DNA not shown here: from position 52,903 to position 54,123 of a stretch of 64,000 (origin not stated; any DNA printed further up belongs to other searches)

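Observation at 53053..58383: Truncated GspE/PilB-type ATPase (C-terminal domain only, Zn tetracysteine intact) followed by a run of small multi-TM proteins: possible novel minimal membrane machine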

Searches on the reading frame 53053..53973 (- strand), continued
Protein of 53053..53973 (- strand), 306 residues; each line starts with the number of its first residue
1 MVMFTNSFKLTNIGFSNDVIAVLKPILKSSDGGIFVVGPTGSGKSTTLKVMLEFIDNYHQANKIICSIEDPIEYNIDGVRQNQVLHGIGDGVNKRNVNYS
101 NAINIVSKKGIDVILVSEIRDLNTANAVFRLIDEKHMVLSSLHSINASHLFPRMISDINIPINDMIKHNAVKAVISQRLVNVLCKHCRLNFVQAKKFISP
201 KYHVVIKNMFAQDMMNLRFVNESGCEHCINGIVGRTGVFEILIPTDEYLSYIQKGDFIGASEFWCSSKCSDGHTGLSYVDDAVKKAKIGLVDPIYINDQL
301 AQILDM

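Call 24: search_solved_structures(query=window:53056-53973:-, max_evalue=0.00001, show_alignments=2)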
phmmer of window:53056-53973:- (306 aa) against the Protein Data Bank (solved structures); distinct sequences matched with E-value up to 0.00001: 24.
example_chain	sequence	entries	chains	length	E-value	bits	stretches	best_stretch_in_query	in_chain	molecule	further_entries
8dze_A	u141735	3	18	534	1.9e-25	93.3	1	35-267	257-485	BfpD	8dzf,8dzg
4pht_A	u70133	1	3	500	2.7e-24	89.5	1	26-250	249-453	General secretory pathway protein E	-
1p9r_A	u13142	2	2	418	1.8e-23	86.8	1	24-249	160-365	General secretion pathway protein E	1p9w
4kss_A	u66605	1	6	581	3.7e-23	85.7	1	24-249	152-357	Type II secretion system protein E, hemolysin-coregulated protein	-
4ksr_A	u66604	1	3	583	3.8e-23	85.7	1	24-249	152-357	Type II secretion system protein E, Hemolysin-coregulated protein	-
5it5_F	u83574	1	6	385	5.2e-22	82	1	10-253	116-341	ATP binding motif-containing protein PilF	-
5oiu_A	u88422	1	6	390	5.3e-22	81.9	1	10-253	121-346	Type IV pilus assembly protein PilF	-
6ejf_A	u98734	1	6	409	6e-22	81.8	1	10-253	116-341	Type IV pilus assembly protein PilF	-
6f8l_G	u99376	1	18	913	3.3e-21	79.3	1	10-253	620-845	Type IV pilus assembly protein PilF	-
3jc8_Ba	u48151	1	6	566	3.9e-20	75.8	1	9-242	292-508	Type IV-A pilus assembly ATPase PilB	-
6olj_C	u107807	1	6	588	1.5e-19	73.9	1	9-252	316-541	Type IV pilus biogenesis ATPase PilB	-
5tsg_B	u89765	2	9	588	2.5e-19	73.2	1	9-250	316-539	Type IV pilus biogenesis ATPase PilB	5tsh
5zfr_A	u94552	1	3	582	1.3e-18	70.9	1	9-252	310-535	Type IV pilus biogenesis ATPase PilB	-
3jvu_A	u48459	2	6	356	4.2e-16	62.6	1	24-181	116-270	Twitching mobility protein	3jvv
5zfq_A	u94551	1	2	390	6.7e-16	61.9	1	21-162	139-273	Twitching motility pilus retraction protein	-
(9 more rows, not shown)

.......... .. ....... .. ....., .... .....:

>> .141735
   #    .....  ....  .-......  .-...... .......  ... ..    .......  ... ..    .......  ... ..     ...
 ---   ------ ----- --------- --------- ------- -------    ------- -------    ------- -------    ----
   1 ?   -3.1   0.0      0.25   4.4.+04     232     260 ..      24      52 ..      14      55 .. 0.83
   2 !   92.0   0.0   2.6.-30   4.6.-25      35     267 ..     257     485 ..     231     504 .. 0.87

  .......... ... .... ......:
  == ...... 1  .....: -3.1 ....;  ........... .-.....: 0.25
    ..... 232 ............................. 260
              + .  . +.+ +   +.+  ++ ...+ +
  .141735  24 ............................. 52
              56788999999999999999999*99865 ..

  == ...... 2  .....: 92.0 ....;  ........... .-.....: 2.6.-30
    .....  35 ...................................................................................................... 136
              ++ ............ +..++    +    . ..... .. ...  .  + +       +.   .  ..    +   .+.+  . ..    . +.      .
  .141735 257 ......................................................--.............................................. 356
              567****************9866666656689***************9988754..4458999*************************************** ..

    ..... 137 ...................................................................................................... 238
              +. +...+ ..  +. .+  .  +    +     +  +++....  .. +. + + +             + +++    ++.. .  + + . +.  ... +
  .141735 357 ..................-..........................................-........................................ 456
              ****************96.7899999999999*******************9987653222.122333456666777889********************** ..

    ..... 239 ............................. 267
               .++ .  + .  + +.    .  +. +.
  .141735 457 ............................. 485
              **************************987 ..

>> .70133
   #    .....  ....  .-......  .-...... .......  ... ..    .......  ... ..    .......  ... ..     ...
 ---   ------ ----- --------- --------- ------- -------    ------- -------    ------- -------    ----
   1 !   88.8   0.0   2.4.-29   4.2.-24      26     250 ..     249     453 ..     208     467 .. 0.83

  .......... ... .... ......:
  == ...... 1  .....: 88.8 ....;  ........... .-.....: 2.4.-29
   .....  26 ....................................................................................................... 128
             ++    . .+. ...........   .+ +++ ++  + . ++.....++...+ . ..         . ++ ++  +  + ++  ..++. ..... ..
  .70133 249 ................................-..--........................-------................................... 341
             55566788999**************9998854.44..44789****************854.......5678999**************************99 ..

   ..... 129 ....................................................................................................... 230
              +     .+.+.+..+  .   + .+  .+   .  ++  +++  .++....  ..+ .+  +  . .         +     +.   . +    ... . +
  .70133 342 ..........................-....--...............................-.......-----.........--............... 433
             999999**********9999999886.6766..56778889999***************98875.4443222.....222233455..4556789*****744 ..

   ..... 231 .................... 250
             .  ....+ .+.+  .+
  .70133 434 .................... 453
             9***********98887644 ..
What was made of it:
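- Closest known: PilQ of IncI1 plasmid R64 and BfpD of EPEC: type IVb pilus assembly ATPases. Same: Best PDB sequence hit is BfpD (call 24).
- PDB sequence hits rank BfpD 1.9e-25, then GspE, PilF and PilB, well above PilT, and PilT above DotB (call 24).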

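Call 31: find_encoding_contigs(protein=P0037, flank=8000, max_places=3)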
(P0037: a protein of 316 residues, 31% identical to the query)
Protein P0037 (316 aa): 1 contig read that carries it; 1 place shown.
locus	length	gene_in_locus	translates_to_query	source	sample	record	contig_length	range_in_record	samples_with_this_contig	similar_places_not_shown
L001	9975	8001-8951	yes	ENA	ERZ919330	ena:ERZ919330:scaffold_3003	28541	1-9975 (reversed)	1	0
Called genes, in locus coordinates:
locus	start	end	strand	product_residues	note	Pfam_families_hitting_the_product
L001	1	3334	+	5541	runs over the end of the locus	-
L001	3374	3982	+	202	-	-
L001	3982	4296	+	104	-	-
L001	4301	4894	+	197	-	-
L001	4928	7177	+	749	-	PF07963:N_methyl, PF07581:Glug (faint)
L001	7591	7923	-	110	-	-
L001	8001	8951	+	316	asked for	PF00437:T2SSE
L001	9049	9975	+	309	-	?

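Call 32: find_encoding_contigs(protein=P0104, flank=8000, max_places=3)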
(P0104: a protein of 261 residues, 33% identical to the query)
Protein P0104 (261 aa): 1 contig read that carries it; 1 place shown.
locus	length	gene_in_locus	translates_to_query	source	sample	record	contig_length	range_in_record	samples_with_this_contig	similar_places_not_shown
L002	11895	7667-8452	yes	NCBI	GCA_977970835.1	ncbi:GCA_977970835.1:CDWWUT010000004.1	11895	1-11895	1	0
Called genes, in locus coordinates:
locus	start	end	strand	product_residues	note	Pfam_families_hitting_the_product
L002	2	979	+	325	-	?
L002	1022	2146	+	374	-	PF01702:TGT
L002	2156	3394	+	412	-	PF01676:Metalloenzyme, PF10143:PhosphMutase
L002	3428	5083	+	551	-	PF20154:LNT_N, PF00795:CN_hydrolase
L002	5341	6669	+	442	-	PF16241:DUF4900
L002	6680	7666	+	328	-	PF05157:MshEN, PF00437:T2SSE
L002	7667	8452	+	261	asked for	PF00437:T2SSE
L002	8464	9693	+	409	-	PF28597:T2SSF_N (weak), PF00482:T2SSF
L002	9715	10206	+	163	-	PF07963:N_methyl, PF16732:ComP_DUS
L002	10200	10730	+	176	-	PF07963:N_methyl (weak)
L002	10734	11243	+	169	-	PF07963:N_methyl (weak)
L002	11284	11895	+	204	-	?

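Call 41: predict_structure(alignment_id=A2)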
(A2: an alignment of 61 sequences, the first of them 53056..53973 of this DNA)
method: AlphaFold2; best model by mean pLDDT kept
length: 306 residues; sequences in the alignment: 61
mean_pLDDT: 91.8   pTM: 0.90
mean pLDDT of the five models: 91.8, 91.4, 91.3, 90.7, 90.3
residues with pLDDT >= 90: 257; 70-90: 34; 50-70: 10; < 50: 5
segments of 3 or more residues with pLDDT < 50: 1-5
pLDDT, mean of each block of 10 residues (from residue 1): 59 93 94 97 96 93 94 92 83 86 92 96 95 97 96 96 91 97 98 96 92 93 98 97 95 96 80 82 96 94 79
secondary structure, 60 per line:
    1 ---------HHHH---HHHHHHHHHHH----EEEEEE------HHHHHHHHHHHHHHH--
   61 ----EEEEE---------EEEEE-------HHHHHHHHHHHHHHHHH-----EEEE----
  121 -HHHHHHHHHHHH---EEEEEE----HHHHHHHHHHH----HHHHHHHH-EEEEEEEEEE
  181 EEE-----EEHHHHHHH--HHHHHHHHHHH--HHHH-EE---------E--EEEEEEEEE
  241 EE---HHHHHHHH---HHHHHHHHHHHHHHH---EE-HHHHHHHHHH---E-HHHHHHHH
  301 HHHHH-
elements in order: H10-13 H17-27 E32-37 H44-58 E65-69 E79-83 H91-107 E113-116 H122-133 E137-142 H147-157 H162-169 E171-183 H191-197 H200-210 H213-216 E232-242 H246-253 H257-271 H278-287 H293-305
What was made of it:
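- Checked: The AF2 model has pLDDT 91.8 (call 41).
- AF2 pLDDT is 91.8 (call 41). The predicted fold is confident (call 41).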

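Call 44: fold_search(model_id=the predicted structure, library=pdb)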
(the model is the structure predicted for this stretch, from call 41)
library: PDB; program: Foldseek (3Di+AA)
matches with E <= 10: 1621; with E <= 0.001: 158
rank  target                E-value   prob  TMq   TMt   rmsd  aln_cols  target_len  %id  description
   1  5tsh_E                3.1e-24  1.00  0.78  0.62   2.8       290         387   23  PilB from Geobacter metallireducens bound to AMP-PNP (released 2017-05-17)
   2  5oiu_B                1.0e-23  1.00  0.79  0.63   2.8       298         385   26  Crystal structure of PilF type IV pilus assembly ATPase from Thermus thermophilus (released 2018-08-08)
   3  8dzg_A                1.1e-23  1.00  0.85  0.63   2.4       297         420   27  Cryo-EM structure of bundle-forming pilus extension ATPase from E.coli in the presence of ADP (released 2022-10-26)
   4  5oiu_C                3.2e-23  1.00  0.76  0.61   4.5       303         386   25  Crystal structure of PilF type IV pilus assembly ATPase from Thermus thermophilus (released 2018-08-08)
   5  5tsh_D                4.4e-23  1.00  0.78  0.64   2.8       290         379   23  PilB from Geobacter metallireducens bound to AMP-PNP (released 2017-05-17)
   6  5tsh_B                6.0e-23  1.00  0.78  0.64   2.8       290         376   23  PilB from Geobacter metallireducens bound to AMP-PNP (released 2017-05-17)
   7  4pht_A                2.0e-22  1.00  0.79  0.56   3.2       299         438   26  ATPase GspE in complex with the cytoplasmic domain of GspL from the Vibrio vulnificus type II Secretion system (released 2014-11-26)
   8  4pht_C                2.1e-22  1.00  0.79  0.56   3.1       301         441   26  ATPase GspE in complex with the cytoplasmic domain of GspL from the Vibrio vulnificus type II Secretion system (released 2014-11-26)
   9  5it5_A                2.1e-22  1.00  0.79  0.64   2.8       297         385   26  Thermus thermophilus PilB core ATPase region (released 2016-10-19)
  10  4pht_B                2.5e-22  1.00  0.79  0.56   3.1       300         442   27  ATPase GspE in complex with the cytoplasmic domain of GspL from the Vibrio vulnificus type II Secretion system (released 2014-11-26)
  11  5tsh_F                2.5e-22  1.00  0.74  0.60   4.2       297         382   22  PilB from Geobacter metallireducens bound to AMP-PNP (released 2017-05-17)
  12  8dze_A                2.7e-22  1.00  0.83  0.62   2.4       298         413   26  Cryo-EM structure of bundle-forming pilus extension ATPase from E. coli in the presence of AMP-PNP (class-1) (released 2022-10-26)
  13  5tsh_C                2.7e-22  1.00  0.75  0.61   4.5       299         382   23  PilB from Geobacter metallireducens bound to AMP-PNP (released 2017-05-17)
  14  5tsg_B                7.8e-22  1.00  0.78  0.63   2.6       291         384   23  PilB from Geobacter metallireducens bound to ADP (released 2017-05-17)
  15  1p9w                  1.7e-21  1.00  0.79  0.63   2.6       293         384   28  Crystal Structure of Vibrio cholerae putative NTPase EpsE (released 2003-10-14)
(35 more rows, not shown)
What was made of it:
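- On GspE/PilB/PilT secretion ATPase superfamily (PF00437 T2SSE): Foldseek TM to PilB/BfpD CTD is 0.78-0.85 (call 44).
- Checked: It superposes on the CTD of PilB, PilF, BfpD and GspE with TM 0.78-0.85 normalised to the query (call 44).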

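Call 46: find_encoding_contigs(protein=P0060, flank=5000, max_places=4)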
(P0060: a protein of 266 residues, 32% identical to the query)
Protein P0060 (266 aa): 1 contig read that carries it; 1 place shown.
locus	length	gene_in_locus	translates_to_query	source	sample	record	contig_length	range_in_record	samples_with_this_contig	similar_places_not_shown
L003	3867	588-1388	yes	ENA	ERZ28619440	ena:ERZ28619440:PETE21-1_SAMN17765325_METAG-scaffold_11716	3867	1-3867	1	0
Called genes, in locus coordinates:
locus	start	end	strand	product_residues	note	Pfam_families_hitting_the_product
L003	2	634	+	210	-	?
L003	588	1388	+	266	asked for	PF00437:T2SSE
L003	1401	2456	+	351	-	PF00437:T2SSE, PF13401:AAA_22 (faint)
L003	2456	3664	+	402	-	PF28597:T2SSF_N (weak), PF00482:T2SSF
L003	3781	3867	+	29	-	?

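Call 47: find_encoding_contigs(protein=P0028, flank=5000, max_places=3)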
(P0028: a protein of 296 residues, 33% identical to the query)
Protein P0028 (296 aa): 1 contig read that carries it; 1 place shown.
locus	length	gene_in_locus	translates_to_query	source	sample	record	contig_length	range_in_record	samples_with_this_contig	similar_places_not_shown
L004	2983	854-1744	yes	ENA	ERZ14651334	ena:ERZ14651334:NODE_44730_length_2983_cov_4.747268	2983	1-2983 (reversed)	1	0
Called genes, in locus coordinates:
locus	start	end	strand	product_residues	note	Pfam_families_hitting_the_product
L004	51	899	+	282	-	PF05157:MshEN, PF00437:T2SSE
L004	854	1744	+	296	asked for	PF00437:T2SSE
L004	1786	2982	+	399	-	?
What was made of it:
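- Closest known: Frameshift-split PilB/GspE genes in metagenome assemblies. Different: They have the N-terminal half immediately upstream, and a T2SSF-type gene downstream where annotated (calls 32, 46, 47).
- Three of the four short T2SSE proteins looked up in the databases are exactly this kind of artefact (calls 32, 46, 47).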

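Call 50: search_protein_families(library=ncbifam, proteins=[window:53056-53973:-], max_evalue=0.01)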
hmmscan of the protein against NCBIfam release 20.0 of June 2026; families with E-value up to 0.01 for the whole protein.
window:53056-53973:- (306 aa): 20 families
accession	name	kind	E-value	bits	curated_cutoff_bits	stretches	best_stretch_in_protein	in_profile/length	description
NF007755.0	PRK10436.1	equivalog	1.5e-41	142.6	617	1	6-247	194-411/465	type II secretion system protein GspE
TIGR02533.1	type_II_gspE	equivalog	2e-41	142.2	630.25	1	7-256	219-447/486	type II secretion system ATPase GspE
TIGR02538.1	type_IV_pilB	equivalog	1.1e-39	136.5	675.65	1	7-255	292-522/564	type IV-A pilus assembly ATPase PilB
NF053534.1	T4PilAsmATPsTfpB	equivalog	7.7e-35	120.3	850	1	10-253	315-540/584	type IV pilus assembly ATPase TfpB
TIGR01420.1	pilT_fam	subfamily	2.9e-26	92.5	319.1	1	20-182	111-270/343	PilT/PilU family type 4a pilus ATPase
NF041000.1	ATPase_ComGA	equivalog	2.3e-24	85.8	300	1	14-181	111-266/267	competence type IV pilus ATPase ComGA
TIGR02525.1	plasmid_TraJ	equivalog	1.8e-18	66.7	368.3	1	10-180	132-298/372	plasmid transfer ATPase TraJ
NF058587.1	archaellum_moto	equivalog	2.3e-12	46.5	550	1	29-180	273-418/527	archaellum flagellar ATPase motor FlaI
TIGR02524.1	dot_icm_DotB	equivalog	3.3e-11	43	463.3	1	9-159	116-261/358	Dot/Icm type IV secretion system ATPase DotB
TIGR02788.1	VirB11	equivalog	2.5e-05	23.5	249.95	1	33-156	146-264/308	P-type DNA transfer ATPase VirB11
NF053672.1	bindosome_BasE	exception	2.5e-05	23.2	1000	1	15-154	254-388/512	bindosome assembly system ATPase subunit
NF010425.0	PRK13851.1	equivalog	3.3e-05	22.9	461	1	33-158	164-284/344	type IV secretion system protein VirB11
NF010335.0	PRK13764.1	equivalog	0.00027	19.6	340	1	23-75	255-304/613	ATPase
TIGR03819.1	heli_sec_ATPase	hypoth_equivalog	0.0019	17.4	373.15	1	16-76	164-219/340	TadA family conjugal transfer-associated ATPase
NF007601.2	PRK10247.1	equivalog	0.002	17.7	292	1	9-57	3-53/204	iron efflux ABC transporter ATP-binding subunit FetA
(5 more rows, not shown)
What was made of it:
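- On GspE/PilB assembly-ATPase clade (as against PilT, VirB11 and DotB): Scores rank GspE and PilB well above PilT, TraJ, DotB and VirB11 (calls 24, 50).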

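Call 51: search_protein_families(library=padloc, proteins=[window:53056-53973:-], max_evalue=0.01)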
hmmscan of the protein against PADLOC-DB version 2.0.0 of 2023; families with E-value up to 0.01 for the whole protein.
window:53056-53973:- (306 aa): 5 families
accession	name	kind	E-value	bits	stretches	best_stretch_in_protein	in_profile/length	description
PDLC04140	mad8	-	2.5e-05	22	1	29-70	25-67/314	mads_8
PDLC04105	HerA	-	0.00026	17.7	1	35-66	170-201/576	-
PDLC04734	PDC-M62A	-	0.00073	16.6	1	36-143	65-155/597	-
PDLC00125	GajB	-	0.0019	15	1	36-66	23-53/669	UrvD helicase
PDLC04135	mad3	-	0.0053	14.3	1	36-51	27-42/374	mads_3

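Call 61: search_protein_representatives(protein=window:53056-53973:-)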
Query: 306 residues. Proteins with E-value up to 0.001 (for the whole library): 23368; up to 1e-10: 12762; up to 1e-30: 57. The best 150 are listed.
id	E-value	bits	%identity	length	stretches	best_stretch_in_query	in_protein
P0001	4.5e-199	676.3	100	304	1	3-306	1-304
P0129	2.5e-76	273.5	46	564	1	10-305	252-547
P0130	2.2e-52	194.9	34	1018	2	5-245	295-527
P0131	2.3e-51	191.5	37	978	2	8-256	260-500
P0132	3.0e-48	181.3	33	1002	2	6-248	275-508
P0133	4.4e-47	177.4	30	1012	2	10-255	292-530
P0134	7.3e-47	176.7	48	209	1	116-305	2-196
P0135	7.2e-45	170.2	31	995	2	8-243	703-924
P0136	1.4e-44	169.3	34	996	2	7-244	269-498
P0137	1.6e-44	169.0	32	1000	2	7-256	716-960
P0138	1.1e-43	166.3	34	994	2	9-245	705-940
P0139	4.8e-43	164.2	33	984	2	7-249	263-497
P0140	1.8e-42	162.3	32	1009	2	12-250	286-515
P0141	2.7e-41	158.4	32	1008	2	12-193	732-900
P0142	2.9e-40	155.0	32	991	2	8-246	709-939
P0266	2.5e-28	115.9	30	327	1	24-296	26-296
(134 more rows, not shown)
